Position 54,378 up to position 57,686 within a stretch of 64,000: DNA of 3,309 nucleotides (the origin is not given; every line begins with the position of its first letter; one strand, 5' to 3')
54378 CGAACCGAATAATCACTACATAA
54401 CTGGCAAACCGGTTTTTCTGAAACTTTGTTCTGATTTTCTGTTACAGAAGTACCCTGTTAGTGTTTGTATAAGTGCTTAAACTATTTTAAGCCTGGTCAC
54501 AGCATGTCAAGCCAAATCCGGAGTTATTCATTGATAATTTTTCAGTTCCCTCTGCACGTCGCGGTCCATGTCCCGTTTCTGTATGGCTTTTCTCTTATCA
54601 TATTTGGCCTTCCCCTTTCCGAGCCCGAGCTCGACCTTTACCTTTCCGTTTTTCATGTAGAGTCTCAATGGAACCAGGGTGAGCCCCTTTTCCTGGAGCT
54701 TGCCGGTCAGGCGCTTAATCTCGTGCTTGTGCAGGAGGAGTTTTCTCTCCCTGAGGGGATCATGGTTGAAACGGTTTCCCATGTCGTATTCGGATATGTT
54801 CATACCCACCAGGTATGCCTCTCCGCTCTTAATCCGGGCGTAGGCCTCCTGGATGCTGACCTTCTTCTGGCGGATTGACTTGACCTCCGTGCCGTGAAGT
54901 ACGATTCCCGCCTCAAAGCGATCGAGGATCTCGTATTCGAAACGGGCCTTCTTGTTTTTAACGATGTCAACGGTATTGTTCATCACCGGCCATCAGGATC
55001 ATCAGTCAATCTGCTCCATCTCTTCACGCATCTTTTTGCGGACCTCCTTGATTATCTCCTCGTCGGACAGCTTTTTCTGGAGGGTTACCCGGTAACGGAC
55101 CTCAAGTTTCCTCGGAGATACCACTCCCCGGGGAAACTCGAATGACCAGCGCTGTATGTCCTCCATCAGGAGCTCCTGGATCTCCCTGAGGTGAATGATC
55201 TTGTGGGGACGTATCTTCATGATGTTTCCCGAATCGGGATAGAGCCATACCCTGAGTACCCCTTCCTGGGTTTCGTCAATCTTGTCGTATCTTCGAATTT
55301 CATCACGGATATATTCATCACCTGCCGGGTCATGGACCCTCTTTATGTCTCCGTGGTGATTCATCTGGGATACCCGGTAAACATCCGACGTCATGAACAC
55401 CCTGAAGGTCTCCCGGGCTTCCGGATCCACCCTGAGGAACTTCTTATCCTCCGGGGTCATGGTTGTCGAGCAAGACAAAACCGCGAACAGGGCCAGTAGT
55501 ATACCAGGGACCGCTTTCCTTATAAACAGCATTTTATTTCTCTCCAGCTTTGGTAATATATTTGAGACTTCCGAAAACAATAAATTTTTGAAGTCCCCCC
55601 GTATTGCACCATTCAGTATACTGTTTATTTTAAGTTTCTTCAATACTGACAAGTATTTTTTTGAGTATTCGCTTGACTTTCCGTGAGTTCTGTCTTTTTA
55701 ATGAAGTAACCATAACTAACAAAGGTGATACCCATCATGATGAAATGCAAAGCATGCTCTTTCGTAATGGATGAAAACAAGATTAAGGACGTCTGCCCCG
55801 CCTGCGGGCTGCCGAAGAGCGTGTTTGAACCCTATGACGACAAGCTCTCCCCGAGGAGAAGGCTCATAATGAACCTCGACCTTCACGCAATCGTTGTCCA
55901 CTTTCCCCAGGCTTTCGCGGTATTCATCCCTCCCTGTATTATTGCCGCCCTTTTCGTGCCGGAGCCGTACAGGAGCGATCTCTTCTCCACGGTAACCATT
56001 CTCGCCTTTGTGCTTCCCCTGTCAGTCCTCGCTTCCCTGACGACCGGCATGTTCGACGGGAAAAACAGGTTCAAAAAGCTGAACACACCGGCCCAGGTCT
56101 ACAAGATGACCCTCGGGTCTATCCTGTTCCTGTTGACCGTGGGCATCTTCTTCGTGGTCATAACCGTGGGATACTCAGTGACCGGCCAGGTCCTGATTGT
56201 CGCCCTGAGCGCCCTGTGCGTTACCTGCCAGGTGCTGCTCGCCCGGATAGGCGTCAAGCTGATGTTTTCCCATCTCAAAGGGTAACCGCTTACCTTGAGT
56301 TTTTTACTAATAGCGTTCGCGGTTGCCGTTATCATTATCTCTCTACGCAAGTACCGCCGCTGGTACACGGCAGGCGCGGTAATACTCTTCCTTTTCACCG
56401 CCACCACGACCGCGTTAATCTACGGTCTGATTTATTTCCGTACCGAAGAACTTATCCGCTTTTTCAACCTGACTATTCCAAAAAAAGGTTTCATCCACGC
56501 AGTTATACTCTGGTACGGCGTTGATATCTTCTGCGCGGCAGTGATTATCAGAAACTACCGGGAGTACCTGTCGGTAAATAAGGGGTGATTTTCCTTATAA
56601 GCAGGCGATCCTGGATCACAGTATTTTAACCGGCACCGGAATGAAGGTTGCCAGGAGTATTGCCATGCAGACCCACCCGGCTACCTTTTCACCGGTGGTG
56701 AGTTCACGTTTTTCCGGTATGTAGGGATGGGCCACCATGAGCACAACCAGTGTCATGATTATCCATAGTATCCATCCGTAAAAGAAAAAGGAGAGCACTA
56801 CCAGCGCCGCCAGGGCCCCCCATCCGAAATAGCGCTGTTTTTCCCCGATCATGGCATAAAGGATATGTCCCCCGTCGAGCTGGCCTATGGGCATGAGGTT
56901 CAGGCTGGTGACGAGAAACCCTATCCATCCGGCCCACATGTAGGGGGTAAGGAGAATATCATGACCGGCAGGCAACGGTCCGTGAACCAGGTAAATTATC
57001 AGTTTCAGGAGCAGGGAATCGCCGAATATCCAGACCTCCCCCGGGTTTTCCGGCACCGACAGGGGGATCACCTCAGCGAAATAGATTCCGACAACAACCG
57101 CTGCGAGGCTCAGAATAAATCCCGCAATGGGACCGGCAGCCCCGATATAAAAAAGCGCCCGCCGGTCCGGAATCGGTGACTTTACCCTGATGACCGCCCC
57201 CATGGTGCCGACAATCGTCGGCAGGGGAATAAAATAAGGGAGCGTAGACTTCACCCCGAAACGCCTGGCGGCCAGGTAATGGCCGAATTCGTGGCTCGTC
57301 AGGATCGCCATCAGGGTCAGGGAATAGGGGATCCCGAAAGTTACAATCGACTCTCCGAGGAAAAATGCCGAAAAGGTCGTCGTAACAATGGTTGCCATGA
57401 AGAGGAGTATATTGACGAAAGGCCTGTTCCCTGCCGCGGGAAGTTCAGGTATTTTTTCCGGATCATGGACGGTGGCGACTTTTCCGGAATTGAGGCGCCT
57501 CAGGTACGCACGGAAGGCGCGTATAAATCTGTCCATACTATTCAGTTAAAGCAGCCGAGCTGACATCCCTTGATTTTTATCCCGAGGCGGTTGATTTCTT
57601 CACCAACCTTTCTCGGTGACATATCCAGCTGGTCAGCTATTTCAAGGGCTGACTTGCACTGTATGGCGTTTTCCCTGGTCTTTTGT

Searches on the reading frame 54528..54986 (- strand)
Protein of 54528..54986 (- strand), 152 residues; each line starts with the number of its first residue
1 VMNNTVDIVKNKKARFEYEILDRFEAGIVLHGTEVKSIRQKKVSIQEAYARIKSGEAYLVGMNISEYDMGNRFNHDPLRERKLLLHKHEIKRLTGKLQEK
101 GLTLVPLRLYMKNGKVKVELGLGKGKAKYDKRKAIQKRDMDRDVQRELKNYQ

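Call 51: search_protein_families(library=pfam, proteins=[window:54528-54986:-], max_evalue=0.01)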
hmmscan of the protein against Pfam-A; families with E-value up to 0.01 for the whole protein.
window:54528-54986:- (152 aa): 1 family
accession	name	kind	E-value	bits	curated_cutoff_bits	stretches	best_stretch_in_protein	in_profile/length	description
PF01668.23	SmpB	-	6.3e-62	208.2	27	1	8-150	1-143/143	SmpB protein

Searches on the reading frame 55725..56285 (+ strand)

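Call 15: search_protein_families(library=pfam, proteins=[window:55725-56285:+])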
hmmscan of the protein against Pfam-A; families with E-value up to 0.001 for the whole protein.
window:55725-56285:+ (186 aa): 1 family
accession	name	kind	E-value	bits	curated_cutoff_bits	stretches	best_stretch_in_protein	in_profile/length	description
PF21349.2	RUBY_RBDX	-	1.2e-05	25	26.5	1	7-35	2-30/30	Rubrerythrin, rubredoxin-like domain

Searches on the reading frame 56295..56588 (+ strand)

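Call 51: search_protein_families(library=pfam, proteins=[window:56295-56588:+], max_evalue=0.01)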
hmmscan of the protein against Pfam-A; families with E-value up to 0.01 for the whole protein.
window:56295-56588:+ (97 aa): 1 family
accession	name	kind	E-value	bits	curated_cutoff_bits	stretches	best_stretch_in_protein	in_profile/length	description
PF15817.10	TMEM40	-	0.0054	16.9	27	1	2-56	50-104/120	Transmembrane protein 40 family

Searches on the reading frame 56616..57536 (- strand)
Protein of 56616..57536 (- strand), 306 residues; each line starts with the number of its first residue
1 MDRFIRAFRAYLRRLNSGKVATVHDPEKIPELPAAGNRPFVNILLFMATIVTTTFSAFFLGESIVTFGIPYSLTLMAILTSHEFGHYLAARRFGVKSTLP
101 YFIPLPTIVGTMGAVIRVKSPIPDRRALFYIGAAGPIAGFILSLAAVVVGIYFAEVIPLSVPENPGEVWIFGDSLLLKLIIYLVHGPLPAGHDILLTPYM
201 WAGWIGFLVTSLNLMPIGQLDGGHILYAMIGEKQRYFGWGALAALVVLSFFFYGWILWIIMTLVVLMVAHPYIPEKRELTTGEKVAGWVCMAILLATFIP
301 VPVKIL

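Call 51: search_protein_families(library=pfam, proteins=[window:56616-57536:-], max_evalue=0.01)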
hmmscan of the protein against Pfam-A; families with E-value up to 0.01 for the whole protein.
window:56616-57536:- (306 aa): 1 family
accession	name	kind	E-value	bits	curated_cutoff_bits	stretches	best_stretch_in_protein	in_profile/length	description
PF02163.28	Peptidase_M50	-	1.3e-23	83.9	27.2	1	72-233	3-197/221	Peptidase family M50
